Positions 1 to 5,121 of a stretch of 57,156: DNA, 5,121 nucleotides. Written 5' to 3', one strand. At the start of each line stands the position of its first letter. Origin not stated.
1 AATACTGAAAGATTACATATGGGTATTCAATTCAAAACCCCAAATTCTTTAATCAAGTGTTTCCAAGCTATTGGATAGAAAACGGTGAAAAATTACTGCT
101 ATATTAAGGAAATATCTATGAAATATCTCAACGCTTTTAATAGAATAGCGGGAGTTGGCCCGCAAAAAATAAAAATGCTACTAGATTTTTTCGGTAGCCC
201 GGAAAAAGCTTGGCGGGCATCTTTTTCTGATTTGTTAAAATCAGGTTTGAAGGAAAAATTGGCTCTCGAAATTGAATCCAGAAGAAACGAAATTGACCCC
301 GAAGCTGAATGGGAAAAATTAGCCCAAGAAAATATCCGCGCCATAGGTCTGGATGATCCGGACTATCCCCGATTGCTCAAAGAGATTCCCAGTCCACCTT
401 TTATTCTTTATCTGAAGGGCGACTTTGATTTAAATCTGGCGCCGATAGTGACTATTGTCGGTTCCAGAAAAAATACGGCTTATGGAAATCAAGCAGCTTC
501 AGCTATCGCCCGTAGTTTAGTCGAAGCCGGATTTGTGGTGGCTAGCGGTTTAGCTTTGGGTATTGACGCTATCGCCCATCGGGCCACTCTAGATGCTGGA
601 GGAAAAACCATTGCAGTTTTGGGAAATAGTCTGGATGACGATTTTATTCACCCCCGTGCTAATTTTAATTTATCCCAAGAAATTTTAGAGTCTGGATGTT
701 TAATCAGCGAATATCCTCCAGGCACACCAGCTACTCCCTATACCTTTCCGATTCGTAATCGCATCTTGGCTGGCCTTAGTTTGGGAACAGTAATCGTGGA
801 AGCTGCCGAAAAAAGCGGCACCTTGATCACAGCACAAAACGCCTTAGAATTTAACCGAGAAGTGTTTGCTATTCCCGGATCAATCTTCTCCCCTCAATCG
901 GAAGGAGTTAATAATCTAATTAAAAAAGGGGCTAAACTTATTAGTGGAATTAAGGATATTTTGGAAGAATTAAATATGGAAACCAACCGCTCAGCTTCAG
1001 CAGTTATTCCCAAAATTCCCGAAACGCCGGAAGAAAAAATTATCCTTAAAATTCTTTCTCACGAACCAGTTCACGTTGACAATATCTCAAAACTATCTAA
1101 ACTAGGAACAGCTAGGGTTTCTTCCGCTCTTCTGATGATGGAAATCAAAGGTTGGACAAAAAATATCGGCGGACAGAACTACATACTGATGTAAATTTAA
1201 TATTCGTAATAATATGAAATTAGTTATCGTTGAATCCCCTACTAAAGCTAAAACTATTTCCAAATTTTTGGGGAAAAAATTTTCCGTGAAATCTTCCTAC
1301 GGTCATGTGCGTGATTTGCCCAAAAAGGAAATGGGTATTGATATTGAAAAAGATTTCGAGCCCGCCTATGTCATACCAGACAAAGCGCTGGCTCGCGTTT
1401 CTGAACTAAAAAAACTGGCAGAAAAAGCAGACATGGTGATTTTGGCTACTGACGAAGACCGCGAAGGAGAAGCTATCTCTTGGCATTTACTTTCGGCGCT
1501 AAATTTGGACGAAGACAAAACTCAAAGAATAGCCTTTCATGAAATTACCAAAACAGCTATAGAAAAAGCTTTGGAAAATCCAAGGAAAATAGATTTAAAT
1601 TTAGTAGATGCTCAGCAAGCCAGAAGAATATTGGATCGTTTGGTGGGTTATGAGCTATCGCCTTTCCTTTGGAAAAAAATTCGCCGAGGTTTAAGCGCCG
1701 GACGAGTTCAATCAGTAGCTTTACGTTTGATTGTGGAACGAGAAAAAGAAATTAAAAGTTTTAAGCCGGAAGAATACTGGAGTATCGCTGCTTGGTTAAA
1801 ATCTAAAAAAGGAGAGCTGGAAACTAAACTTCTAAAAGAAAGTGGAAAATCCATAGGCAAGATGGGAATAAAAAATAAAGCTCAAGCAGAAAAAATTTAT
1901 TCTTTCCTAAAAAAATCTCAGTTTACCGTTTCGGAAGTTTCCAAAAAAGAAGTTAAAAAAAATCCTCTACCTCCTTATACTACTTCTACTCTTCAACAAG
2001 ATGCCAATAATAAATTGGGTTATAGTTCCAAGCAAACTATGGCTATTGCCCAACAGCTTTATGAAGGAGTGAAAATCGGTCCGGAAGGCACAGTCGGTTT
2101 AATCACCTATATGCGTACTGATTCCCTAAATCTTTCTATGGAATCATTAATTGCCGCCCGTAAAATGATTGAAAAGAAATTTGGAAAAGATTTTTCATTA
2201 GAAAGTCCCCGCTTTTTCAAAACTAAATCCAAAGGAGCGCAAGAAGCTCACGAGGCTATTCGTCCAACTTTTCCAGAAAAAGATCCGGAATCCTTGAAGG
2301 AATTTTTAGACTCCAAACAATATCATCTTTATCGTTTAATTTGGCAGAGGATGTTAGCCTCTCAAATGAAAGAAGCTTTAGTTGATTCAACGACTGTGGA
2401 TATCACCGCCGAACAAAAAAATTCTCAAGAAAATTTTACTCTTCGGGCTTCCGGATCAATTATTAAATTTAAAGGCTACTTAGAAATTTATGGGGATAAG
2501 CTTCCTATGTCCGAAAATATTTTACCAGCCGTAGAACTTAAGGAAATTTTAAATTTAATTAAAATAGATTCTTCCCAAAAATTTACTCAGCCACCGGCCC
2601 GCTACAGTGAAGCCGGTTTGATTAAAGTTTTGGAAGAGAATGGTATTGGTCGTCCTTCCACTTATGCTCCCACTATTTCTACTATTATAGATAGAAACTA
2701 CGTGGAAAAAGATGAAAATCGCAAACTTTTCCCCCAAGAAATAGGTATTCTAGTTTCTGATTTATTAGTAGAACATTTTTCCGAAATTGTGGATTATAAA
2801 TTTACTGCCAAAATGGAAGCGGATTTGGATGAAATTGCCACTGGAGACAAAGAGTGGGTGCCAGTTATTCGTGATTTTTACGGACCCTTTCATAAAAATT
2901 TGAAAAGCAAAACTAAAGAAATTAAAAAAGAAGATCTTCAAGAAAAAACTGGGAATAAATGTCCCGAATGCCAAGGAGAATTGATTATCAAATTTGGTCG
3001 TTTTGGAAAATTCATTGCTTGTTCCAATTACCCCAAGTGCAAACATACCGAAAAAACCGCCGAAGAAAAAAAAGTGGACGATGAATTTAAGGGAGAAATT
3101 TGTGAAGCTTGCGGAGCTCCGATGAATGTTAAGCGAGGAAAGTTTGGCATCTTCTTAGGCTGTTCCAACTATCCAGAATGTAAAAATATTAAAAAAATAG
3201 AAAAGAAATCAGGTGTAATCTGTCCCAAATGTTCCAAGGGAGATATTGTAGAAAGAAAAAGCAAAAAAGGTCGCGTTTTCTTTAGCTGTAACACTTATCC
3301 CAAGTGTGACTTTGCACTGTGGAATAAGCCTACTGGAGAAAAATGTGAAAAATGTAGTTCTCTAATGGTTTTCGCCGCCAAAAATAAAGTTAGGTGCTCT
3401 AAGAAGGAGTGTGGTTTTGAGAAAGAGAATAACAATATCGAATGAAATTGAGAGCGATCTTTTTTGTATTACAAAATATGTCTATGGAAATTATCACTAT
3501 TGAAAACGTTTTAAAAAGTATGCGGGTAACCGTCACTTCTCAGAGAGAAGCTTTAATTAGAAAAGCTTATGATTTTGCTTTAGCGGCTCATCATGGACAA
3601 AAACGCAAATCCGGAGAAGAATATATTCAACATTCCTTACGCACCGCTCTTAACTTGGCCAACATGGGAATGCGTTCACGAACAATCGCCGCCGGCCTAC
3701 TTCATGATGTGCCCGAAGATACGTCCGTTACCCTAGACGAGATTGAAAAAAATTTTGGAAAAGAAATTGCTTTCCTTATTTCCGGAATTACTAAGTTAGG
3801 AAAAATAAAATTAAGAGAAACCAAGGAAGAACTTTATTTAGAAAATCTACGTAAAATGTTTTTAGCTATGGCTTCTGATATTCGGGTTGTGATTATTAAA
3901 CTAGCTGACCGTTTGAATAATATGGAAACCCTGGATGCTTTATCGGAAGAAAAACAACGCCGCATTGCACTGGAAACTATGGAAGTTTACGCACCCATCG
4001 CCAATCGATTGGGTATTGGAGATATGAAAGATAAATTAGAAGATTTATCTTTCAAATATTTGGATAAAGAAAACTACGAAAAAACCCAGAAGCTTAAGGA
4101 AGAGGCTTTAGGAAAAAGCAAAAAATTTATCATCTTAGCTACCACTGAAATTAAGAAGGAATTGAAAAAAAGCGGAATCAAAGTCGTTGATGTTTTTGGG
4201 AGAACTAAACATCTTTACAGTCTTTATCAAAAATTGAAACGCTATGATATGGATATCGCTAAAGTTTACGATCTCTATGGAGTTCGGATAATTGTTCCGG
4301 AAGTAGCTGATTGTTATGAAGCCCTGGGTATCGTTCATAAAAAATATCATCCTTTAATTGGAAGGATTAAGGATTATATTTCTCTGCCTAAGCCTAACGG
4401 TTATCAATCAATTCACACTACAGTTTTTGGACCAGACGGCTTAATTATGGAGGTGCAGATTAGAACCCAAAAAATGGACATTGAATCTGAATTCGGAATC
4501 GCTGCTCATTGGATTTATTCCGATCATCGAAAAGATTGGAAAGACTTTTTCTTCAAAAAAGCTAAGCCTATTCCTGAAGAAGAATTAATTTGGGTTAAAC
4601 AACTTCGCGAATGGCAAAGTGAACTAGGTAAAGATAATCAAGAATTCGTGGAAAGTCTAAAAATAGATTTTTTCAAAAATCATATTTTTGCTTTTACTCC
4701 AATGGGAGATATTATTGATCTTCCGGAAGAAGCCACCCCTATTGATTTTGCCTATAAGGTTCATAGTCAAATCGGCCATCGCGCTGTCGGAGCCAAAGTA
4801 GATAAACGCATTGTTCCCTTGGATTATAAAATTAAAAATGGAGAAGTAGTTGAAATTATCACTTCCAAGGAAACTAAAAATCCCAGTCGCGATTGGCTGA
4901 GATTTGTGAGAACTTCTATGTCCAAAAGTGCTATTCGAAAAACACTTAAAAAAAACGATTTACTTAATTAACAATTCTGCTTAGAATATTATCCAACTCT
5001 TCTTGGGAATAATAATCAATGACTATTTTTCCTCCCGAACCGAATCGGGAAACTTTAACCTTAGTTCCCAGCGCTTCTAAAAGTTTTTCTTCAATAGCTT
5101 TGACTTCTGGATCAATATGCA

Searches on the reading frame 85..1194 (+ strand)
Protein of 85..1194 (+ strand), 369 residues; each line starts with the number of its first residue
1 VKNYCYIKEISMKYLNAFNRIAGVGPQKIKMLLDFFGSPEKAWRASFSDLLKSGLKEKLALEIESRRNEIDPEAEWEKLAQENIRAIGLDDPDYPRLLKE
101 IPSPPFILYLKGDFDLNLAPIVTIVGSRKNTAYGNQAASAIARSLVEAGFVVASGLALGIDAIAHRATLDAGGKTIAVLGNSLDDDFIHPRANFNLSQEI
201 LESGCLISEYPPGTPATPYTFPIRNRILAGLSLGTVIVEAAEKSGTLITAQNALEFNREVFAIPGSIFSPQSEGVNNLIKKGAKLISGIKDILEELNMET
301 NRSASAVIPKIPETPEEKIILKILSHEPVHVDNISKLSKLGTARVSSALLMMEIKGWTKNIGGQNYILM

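Call 38: search_protein_families(library=pfam, proteins=[window:85-1194:+], max_evalue=0.0001)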
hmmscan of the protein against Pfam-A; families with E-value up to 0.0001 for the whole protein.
window:85-1194:+ (369 aa): 2 families
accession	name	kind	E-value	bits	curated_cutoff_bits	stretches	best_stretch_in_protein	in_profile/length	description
PF02481.21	DNA_processg_A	-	1.5e-74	250.2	29.6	1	80-286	3-210/212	DNA recombination-mediator protein A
PF17782.7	DprA_WH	-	6e-12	45.9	22.9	1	309-358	6-55/61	DprA winged helix domain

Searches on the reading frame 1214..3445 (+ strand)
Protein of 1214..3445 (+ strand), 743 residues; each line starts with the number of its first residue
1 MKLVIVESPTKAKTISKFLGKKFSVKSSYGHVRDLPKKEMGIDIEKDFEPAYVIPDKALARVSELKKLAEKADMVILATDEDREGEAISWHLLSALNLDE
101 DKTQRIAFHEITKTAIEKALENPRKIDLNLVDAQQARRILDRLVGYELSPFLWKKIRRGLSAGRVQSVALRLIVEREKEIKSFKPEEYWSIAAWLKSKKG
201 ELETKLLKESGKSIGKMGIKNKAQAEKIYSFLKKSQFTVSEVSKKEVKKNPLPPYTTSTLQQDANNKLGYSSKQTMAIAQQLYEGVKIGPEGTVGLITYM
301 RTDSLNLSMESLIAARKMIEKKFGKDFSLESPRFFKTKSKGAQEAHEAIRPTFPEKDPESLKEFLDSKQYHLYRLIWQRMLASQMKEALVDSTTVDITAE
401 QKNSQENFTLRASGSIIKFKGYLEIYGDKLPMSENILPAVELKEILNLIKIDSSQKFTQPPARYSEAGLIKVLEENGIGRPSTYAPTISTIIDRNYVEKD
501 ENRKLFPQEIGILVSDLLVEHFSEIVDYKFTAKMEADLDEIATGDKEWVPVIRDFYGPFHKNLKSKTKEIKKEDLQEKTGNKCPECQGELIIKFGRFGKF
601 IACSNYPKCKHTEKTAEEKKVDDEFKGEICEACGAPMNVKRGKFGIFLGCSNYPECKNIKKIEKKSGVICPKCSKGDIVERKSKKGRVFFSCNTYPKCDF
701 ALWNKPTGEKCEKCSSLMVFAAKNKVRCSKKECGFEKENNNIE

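Call 38: search_protein_families(library=pfam, proteins=[window:1214-3445:+], max_evalue=0.0001)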
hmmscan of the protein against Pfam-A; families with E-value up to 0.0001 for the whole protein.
window:1214-3445:+ (743 aa): 3 families
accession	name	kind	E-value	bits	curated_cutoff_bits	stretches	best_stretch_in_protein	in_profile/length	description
PF01131.25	Topoisom_bac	-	1.9e-127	426.1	35.1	1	126-552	2-410/411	DNA topoisomerase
PF01396.24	Zn_ribbon_Top1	-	2.7e-43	145.9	32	3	580-615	1-36/39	Topoisomerase DNA binding C4 zinc finger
PF01751.28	Toprim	-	4e-22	78.6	23.1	1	2-111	1-96/96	Toprim domain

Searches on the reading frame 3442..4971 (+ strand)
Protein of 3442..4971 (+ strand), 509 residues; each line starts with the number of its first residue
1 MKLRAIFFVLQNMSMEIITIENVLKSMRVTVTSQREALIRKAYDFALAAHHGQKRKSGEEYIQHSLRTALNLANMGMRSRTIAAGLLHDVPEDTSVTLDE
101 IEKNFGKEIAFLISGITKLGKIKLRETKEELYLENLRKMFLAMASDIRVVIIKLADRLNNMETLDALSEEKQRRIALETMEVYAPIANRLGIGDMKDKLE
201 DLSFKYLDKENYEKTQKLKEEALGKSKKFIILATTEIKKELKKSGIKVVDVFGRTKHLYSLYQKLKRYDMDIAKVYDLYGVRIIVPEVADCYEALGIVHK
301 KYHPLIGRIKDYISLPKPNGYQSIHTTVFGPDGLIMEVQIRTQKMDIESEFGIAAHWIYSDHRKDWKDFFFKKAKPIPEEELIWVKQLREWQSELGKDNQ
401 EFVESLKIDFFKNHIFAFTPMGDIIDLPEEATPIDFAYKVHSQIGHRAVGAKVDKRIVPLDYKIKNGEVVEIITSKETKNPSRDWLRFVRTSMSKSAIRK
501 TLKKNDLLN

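Call 38: search_protein_families(library=pfam, proteins=[window:3442-4971:+], max_evalue=0.0001)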
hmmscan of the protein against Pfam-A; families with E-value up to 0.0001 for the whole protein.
window:3442-4971:+ (509 aa): 4 families
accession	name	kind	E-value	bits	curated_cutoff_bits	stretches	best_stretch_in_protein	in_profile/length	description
PF13328.12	HD_4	-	5.1e-49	166.4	27.2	1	42-192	1-155/156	HD domain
PF04607.23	RelA_SpoT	-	2.5e-38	131.2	27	1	253-362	1-111/113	Region found in RelA / SpoT proteins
PF02824.27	TGS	-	1.2e-20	73.7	22.2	1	415-474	1-60/60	TGS domain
PF01966.28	HD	-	4.5e-12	46.7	22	1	61-161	1-116/116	HD domain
